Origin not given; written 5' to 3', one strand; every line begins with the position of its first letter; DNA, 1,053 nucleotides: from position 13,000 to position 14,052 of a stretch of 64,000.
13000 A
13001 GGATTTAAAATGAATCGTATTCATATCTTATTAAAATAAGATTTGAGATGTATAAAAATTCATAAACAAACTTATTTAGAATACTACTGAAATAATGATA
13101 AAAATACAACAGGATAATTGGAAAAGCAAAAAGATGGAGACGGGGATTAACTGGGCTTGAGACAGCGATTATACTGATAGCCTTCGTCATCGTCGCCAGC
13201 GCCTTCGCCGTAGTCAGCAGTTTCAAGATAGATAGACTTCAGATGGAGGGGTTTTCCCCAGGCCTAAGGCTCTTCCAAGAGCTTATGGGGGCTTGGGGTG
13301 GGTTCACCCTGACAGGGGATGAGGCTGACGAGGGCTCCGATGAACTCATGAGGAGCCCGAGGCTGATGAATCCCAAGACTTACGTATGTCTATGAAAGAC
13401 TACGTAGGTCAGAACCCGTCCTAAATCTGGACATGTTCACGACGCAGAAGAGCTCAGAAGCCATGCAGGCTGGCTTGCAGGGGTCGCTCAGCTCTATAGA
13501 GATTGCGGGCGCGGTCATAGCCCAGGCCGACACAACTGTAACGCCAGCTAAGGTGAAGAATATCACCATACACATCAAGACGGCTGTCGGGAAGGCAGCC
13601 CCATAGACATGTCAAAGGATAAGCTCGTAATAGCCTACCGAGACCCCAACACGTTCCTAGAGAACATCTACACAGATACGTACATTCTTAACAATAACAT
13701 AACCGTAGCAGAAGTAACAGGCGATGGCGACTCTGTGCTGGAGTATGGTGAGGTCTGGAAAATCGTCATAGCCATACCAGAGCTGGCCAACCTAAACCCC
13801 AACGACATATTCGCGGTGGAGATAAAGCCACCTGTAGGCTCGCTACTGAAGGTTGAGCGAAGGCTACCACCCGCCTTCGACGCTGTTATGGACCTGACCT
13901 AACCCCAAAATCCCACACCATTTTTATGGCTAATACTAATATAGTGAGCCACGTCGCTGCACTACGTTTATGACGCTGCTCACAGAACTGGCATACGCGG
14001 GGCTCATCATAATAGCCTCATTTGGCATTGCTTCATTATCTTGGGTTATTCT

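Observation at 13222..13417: Insertion of about 196 nt inside the archaellin gene, between the signal peptide/TM helix and the conserved FVTQK-type segment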

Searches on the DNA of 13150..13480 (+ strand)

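Call 23: search_rna_families(source=window, start=13150, end=13480, threshold=evalue, max_evalue=10, show_alignments=3)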
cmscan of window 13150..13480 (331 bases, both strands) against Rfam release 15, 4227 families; matches with E-value up to 10: 5.
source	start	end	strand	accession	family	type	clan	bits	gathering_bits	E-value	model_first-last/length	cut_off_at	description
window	13232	13328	+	RF03690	mir-9058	Gene; miRNA;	-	14.6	80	8.8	1-97/97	no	mir-9058 microRNA precursor family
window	13161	13195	-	RF01648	ceN65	Gene; snRNA; snoRNA; CD-box;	-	12.1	48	9.6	1-65/65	no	Caenorhabditis snoRNA ceN65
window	13315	13368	+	RF01134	sR30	Gene; snRNA; snoRNA; CD-box;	-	10.6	38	3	1-57/57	no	Small nucleolar RNA sR30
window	13317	13368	+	RF01138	sR23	Gene; snRNA; snoRNA; CD-box;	-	9.9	45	4.7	1-54/54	no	Small nucleolar RNA sR23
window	13315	13368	+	RF01126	sR41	Gene; snRNA; snoRNA; CD-box;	-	9.8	54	6.4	1-53/53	no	Small nucleolar RNA sR41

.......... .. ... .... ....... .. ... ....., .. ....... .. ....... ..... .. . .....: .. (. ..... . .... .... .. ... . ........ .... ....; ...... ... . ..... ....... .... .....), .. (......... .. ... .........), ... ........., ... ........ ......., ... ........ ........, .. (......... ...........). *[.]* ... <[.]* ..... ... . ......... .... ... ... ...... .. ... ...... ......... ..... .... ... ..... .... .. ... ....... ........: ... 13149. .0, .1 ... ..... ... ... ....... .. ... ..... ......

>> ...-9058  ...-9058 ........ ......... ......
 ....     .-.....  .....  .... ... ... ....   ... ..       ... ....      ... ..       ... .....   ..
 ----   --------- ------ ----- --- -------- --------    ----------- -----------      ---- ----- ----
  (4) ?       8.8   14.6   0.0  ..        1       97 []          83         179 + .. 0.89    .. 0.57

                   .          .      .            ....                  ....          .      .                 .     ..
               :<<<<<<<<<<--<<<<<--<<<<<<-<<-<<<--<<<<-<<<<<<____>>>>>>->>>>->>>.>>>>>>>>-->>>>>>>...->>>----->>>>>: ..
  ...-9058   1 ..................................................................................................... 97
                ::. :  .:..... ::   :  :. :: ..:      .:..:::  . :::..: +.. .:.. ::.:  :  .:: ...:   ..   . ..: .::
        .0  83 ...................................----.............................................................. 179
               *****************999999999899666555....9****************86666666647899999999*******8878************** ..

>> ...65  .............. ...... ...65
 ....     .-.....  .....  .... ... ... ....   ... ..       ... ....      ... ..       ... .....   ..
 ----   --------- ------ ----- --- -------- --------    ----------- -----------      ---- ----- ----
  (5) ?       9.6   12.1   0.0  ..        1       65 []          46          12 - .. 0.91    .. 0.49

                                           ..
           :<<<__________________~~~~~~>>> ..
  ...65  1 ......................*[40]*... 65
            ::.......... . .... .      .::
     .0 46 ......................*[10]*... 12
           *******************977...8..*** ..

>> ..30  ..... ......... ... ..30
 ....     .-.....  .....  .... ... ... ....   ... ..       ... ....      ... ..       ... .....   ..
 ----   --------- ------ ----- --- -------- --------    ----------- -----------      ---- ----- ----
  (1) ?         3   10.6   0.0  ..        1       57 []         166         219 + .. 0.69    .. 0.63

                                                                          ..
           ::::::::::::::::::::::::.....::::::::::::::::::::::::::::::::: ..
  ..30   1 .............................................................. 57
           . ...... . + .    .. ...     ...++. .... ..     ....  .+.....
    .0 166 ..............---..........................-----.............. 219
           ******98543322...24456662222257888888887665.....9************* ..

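Call 44: search_dna_similar(query=window:13205-13420:+, collection=plasmids, mode=distant, max_evalue=0.01, max_rows=10)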
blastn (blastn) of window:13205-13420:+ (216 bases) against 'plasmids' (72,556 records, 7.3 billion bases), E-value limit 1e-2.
No match.

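Call 45: search_dna_similar(query=window:13205-13420:+, collection=phages, mode=distant, max_evalue=0.01, max_rows=10)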
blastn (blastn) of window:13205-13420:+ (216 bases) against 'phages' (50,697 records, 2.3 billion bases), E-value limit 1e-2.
No match.

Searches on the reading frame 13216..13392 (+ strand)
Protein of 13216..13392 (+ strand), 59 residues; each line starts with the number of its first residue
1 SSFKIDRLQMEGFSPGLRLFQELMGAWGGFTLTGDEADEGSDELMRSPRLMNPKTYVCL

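Call 9: search_protein_families(library=pfam, proteins=[window:13222-13392:+], max_evalue=0.01)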
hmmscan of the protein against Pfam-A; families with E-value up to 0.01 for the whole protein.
seq(57 aa): 0 families

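Call 52: search_protein_representatives(protein=window:13216-13392:+)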
Query: 59 residues. Proteins with E-value up to 0.001 (for the whole library): 52; up to 1e-10: 10; up to 1e-30: 1. The best 52 are listed.
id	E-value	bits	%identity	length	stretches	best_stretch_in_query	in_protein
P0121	1.2e-32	125.9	100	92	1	1-59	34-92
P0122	5.2e-17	76.8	75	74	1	8-59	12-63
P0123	1.4e-15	72.3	69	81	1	8-59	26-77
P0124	5.8e-15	70.4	69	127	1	8-59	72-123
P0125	6.3e-15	70.3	71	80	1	10-58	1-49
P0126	3.4e-14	68.0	76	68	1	7-58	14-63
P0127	1.7e-13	65.8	67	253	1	8-58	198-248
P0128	2.0e-13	65.6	64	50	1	10-59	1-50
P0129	7.8e-12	60.6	69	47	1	17-58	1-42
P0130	1.1e-11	60.1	65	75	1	12-57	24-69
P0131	3.6e-10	55.4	60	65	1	7-56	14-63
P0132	4.5e-10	55.1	54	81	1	8-57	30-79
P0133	1.5e-09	53.5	58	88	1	8-55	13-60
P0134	2.6e-09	52.7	60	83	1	8-59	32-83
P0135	2.7e-09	52.6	76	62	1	23-59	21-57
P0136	9.7e-09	50.9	62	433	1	8-55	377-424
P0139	1.8e-08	50.0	51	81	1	6-58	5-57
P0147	4.5e-07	45.6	52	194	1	8-59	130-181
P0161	2.2e-05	40.4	61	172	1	8-43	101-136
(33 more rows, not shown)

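Call 55: find_homologous_proteins(query=window:13216-13392:+, max_evalue=0.01)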
Query seq(59 aa) (59 aa): 5 proteins with E <= 0.01 among 5 candidates.
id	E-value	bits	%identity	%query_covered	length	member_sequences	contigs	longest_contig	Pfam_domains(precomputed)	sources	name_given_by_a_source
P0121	3.8e-32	126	100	100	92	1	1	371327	PF01917.22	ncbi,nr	ncbi:MAG: hypothetical protein NXY59_01385 [Aigarchaeota archaeon]|nr:hypothetical protein [Candidat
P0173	3.3e-19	85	79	88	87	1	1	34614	-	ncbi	ncbi:MAG: RNA-guided endonuclease TnpB family protein, partial [Candidatus Methanodesulfokora sp.]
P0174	4.0e-16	76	74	85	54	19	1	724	-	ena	-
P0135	8.4e-9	53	78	61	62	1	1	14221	-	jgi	jgi:hypothetical protein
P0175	2.7e-7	48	71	58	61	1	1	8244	PF27234.1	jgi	jgi:hypothetical protein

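Call 57: search_protein_families(library=pfam, proteins=[P0136, P0127, P0147, P0124, P0161, P0173], max_evalue=0.01)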
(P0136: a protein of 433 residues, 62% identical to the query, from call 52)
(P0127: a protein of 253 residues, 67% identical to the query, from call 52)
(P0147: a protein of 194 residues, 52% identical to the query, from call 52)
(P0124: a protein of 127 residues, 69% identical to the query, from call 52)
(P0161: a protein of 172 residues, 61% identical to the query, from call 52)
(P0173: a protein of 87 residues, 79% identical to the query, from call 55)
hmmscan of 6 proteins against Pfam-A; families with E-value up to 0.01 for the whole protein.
P0136 (433 aa): 1 family
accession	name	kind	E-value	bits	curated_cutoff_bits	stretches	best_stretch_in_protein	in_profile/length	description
PF07282.18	Cas12f1-like_TNB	-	4.9e-13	49.5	26.3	1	313-375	1-60/60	Cas12f1-like, TNB domain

P0127 (253 aa): 2 families
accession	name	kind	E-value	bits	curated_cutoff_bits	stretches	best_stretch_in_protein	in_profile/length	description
PF07282.18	Cas12f1-like_TNB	-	4.8e-11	43.1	26.3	1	138-196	1-60/60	Cas12f1-like, TNB domain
PF01385.25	OrfB_IS605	-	7.8e-05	23.3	30.5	1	53-123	46-117/120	Probable transposase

P0147 (194 aa): 1 family
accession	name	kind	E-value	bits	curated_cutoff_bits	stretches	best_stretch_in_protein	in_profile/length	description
PF07282.18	Cas12f1-like_TNB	-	2.6e-12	47.2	26.3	1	66-128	1-60/60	Cas12f1-like, TNB domain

P0124 (127 aa): 1 family
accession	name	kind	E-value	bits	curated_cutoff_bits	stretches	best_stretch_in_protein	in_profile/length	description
PF07282.18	Cas12f1-like_TNB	-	4.2e-07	30.5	26.3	1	25-68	9-56/60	Cas12f1-like, TNB domain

P0161 (172 aa): 4 families
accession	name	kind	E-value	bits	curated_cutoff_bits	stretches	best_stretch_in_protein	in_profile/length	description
PF00376.29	MerR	-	8.6e-09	35.5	28.2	1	3-36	3-37/38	MerR family regulatory protein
PF07282.18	Cas12f1-like_TNB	-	1.7e-08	35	26.3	1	53-99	17-60/60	Cas12f1-like, TNB domain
PF12728.13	HTH_17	-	1e-07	32.5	27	1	3-40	5-41/51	Helix-turn-helix domain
PF13411.12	MerR_1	-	4.7e-05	23.8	21.6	1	2-36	3-37/69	MerR HTH family regulatory protein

P0173 (87 aa): 1 family
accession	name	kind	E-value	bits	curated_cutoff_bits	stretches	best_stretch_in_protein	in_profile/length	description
PF07282.18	Cas12f1-like_TNB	-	4.9e-05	23.8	26.3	1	1-31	33-60/60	Cas12f1-like, TNB domain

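Call 58: search_protein_families(library=ncbifam, proteins=[P0136, P0127, P0173], max_evalue=0.01)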
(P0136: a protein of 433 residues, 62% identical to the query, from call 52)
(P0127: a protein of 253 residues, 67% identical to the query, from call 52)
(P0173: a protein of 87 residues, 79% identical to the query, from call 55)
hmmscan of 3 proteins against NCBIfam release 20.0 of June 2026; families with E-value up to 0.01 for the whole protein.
P0136 (433 aa): 5 families
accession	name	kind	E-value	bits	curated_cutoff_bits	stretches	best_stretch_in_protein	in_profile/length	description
NF040570.1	guided_TnpB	subfamily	7.9e-20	71.5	100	1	82-375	56-386/389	RNA-guided endonuclease TnpB family protein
NF038280.1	IS607_TnpB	exception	8.7e-12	44.7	350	1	235-379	242-392/431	IS607 family element RNA-guided endonuclease TnpB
NF049972.1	CRISPR_Cas12f2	exception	3.8e-09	35.8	450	1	287-375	418-515/524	type V CRISPR-associated effector Cas12f2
NF038281.1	IS200_TnpB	exception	1.7e-06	27.4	425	1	239-376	207-356/360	IS200/IS605 family element RNA-guided endonuclease TnpB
TIGR01766.2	TIGR01766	domain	2.7e-05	24.6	32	1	265-336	1-81/82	IS200/IS605 family accessory protein TnpB-related protein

P0127 (253 aa): 5 families
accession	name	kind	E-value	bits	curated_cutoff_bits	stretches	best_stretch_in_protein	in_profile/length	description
NF040570.1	guided_TnpB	subfamily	1.4e-23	83.9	100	1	51-196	226-386/389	RNA-guided endonuclease TnpB family protein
NF038281.1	IS200_TnpB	exception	9.7e-14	51.3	425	1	52-197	208-356/360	IS200/IS605 family element RNA-guided endonuclease TnpB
NF038280.1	IS607_TnpB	exception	1.3e-10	40.9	350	1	76-201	260-393/431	IS607 family element RNA-guided endonuclease TnpB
NF049972.1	CRISPR_Cas12f2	exception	8.5e-10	38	450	1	63-196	366-515/524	type V CRISPR-associated effector Cas12f2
TIGR01766.2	TIGR01766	domain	4.9e-09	36.6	32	1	88-157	1-79/82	IS200/IS605 family accessory protein TnpB-related protein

P0173 (87 aa): 0 families

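Call 60: find_homologous_proteins(query=A3, max_evalue=0.001)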
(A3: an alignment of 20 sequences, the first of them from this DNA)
Query A3 (20 sequences) (57 aa, profile of the alignment): 262 proteins with E <= 0.001 among 882 candidates; the best 120 are listed.
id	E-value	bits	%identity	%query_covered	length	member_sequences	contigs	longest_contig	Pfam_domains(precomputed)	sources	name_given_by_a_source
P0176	3.6e-31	124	77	91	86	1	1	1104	-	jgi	jgi:hypothetical protein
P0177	3.3e-30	121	63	91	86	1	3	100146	-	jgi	-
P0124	5.5e-30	120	61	100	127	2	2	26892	PF07282.19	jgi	jgi:hypothetical protein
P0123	9.8e-30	120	61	100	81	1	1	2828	-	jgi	-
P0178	1.2e-29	119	72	88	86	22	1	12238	-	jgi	jgi:hypothetical protein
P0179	1.3e-29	119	69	91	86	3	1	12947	-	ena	-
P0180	1.5e-29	119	61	100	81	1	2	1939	-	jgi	jgi:hypothetical protein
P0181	1.7e-29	119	69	91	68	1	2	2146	-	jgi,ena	-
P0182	2.2e-29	118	67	91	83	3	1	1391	-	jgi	jgi:hypothetical protein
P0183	2.6e-29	118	69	91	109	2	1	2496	PF07282.19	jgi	-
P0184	2.7e-29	118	69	91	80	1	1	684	-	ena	-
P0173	2.7e-29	118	79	91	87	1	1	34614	-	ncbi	ncbi:MAG: RNA-guided endonuclease TnpB family protein, partial [Candidatus Methanodesulfokora sp.]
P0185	4.1e-29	118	79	91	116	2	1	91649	PF07282.19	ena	-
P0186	4.2e-29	118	69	91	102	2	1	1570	PF07282.19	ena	-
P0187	4.5e-29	117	71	91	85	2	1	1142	-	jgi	jgi:hypothetical protein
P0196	3.1e-28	115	67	89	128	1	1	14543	PF07282.19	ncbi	-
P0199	6.6e-28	114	73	91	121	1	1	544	PF07282.19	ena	-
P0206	2.6e-27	112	58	91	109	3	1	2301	PF07282.19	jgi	jgi:transposase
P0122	3.1e-27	112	75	91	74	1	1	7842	-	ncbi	-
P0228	3.3e-26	108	62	91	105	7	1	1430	PF07282.19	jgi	jgi:putative transposase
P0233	4.1e-26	108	70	88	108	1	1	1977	PF07282.19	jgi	jgi:putative transposase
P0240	9.4e-26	107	74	88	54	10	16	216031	-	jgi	jgi:hypothetical protein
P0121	1.0e-25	107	100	100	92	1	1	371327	PF01917.22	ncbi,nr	ncbi:MAG: hypothetical protein NXY59_01385 [Aigarchaeota archaeon]|nr:hypothetical protein [Candidat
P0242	1.5e-25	106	68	88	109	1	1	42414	PF07282.19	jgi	-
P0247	3.0e-25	105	65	91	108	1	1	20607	PF07282.19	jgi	jgi:putative transposase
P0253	7.7e-25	104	66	88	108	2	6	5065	PF07282.19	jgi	jgi:hypothetical protein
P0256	1.2e-24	103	72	88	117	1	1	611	PF07282.19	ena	-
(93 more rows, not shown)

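Call 61: find_encoding_contigs(protein=P0136, flank=3000, max_places=3)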
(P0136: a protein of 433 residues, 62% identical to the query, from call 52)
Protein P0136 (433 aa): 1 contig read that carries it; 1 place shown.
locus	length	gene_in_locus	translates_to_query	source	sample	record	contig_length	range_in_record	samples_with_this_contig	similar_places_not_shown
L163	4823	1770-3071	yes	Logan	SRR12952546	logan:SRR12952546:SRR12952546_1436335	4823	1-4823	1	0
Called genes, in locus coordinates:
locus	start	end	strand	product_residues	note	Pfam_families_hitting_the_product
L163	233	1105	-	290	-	PF02525:Flavodoxin_2 (weak), PF03358:FMN_red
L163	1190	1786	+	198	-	PF00376:MerR (weak), PF12728:HTH_17 (weak), PF13411:MerR_1 (weak), PF00239:Resolvase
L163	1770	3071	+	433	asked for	PF27234:MJ0013, PF07282:Cas12f1-like_TNB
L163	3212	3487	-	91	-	PF00708:Acylphosphatase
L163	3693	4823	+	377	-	?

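Call 62: find_encoding_contigs(protein=P0240, flank=1500, max_places=10)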
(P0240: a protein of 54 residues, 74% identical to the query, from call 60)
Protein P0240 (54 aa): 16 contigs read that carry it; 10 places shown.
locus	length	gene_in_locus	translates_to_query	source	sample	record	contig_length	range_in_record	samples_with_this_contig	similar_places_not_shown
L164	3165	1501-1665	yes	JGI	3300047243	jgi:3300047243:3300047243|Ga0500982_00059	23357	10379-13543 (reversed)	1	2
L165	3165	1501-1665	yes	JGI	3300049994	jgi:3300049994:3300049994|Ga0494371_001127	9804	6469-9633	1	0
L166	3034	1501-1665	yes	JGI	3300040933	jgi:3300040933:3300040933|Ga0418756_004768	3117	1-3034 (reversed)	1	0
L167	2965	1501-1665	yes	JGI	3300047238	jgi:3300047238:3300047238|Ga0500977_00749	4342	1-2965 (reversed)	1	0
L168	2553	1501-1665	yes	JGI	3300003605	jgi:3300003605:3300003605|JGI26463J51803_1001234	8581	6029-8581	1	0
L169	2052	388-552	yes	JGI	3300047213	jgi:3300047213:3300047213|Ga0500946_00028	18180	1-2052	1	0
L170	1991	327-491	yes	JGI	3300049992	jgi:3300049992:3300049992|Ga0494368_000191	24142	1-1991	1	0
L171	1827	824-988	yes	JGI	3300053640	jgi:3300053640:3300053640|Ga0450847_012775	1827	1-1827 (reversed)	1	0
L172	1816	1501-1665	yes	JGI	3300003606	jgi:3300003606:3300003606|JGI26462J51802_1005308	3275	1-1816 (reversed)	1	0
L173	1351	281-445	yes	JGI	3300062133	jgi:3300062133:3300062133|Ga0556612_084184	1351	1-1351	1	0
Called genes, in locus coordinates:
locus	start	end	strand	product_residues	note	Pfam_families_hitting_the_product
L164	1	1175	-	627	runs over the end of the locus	PF09843:DUF2070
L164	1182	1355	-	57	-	PF03911:Sec61_beta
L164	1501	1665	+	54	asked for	-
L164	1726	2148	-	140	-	PF06677:Auto_anti-p27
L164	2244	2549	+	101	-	PF01253:SUI1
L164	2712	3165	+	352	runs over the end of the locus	PF02517:Rce1-like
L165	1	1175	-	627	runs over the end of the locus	PF09843:DUF2070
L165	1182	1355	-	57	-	PF03911:Sec61_beta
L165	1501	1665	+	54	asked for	-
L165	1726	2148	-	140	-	PF06677:Auto_anti-p27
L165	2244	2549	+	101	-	PF01253:SUI1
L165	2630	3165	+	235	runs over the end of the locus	?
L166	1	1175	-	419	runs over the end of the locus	?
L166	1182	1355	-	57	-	PF03911:Sec61_beta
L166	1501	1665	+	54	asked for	-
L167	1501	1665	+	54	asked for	-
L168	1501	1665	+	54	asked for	-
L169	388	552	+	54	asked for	-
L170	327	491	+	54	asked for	-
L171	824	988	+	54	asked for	-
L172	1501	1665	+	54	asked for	-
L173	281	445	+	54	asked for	-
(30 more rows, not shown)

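Call 72: find_encoding_contigs(protein=P0139, flank=1500, max_places=6)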
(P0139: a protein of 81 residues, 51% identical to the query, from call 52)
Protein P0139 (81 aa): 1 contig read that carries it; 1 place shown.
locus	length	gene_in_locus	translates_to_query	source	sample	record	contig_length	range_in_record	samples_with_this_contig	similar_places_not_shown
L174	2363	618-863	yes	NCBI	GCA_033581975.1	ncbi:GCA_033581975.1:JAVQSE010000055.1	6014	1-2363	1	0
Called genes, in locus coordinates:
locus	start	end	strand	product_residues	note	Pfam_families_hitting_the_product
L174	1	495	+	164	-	PF02554:CstA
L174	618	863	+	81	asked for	-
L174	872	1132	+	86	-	PF25952:DUF7990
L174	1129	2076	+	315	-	PF01656:CbiA (weak), PF02374:ArsA_ATPase, PF10609:ParA (faint), PF13614:AAA_31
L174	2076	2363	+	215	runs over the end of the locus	-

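Call 73: find_encoding_contigs(protein=P0122, flank=1500, max_places=6)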
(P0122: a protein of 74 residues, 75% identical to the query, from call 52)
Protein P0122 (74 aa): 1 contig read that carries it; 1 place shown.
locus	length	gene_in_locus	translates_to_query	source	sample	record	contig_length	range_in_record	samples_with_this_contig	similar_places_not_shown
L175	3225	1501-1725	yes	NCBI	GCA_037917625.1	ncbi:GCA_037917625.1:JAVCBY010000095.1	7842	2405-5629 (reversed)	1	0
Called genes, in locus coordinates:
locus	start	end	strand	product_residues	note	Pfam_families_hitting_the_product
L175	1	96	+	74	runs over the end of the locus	-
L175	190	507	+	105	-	-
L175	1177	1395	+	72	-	PF02697:VAPB_antitox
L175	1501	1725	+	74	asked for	-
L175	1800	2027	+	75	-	PF02697:VAPB_antitox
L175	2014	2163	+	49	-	-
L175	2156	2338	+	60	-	-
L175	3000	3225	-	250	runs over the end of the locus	PF11848:DUF3368 (faint)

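Call 78: find_encoding_contigs(protein=P0185, flank=2500, max_places=4)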
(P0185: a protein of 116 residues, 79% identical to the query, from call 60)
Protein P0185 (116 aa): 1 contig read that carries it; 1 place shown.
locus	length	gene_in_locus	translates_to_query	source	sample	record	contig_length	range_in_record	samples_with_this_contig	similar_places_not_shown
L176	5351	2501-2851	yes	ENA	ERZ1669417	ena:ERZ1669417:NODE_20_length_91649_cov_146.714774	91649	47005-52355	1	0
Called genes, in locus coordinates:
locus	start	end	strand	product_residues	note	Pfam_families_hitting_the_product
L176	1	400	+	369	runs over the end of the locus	PF00005:ABC_tran, PF13304:AAA_21 (faint)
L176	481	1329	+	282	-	PF01061:ABC2_membrane, PF12698:ABC2_membrane_3 (weak)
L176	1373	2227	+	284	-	PF01061:ABC2_membrane (weak)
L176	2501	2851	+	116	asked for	PF07282:Cas12f1-like_TNB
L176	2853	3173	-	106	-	-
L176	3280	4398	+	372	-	PF06849:DUF1246, PF06973:DUF1297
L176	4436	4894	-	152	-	PF02577:BFN_dom (weak)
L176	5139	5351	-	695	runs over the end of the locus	PF00009:GTP_EFTU, PF22042:EF-G_D2, PF03144:GTP_EFTU_D2, PF14492:EFG_III, PF03764:EFG_IV, PF00679:EFG_C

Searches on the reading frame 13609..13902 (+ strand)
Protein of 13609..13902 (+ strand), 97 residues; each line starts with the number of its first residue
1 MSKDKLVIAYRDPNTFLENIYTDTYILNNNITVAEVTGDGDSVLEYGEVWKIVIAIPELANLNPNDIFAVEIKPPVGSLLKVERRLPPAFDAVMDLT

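Call 27: find_encoding_contigs(protein=window:13609-13902:+, flank=10000, max_places=10)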
Protein window:13609-13902:+ (97 aa): no gene with exactly this product is on record in the collection.
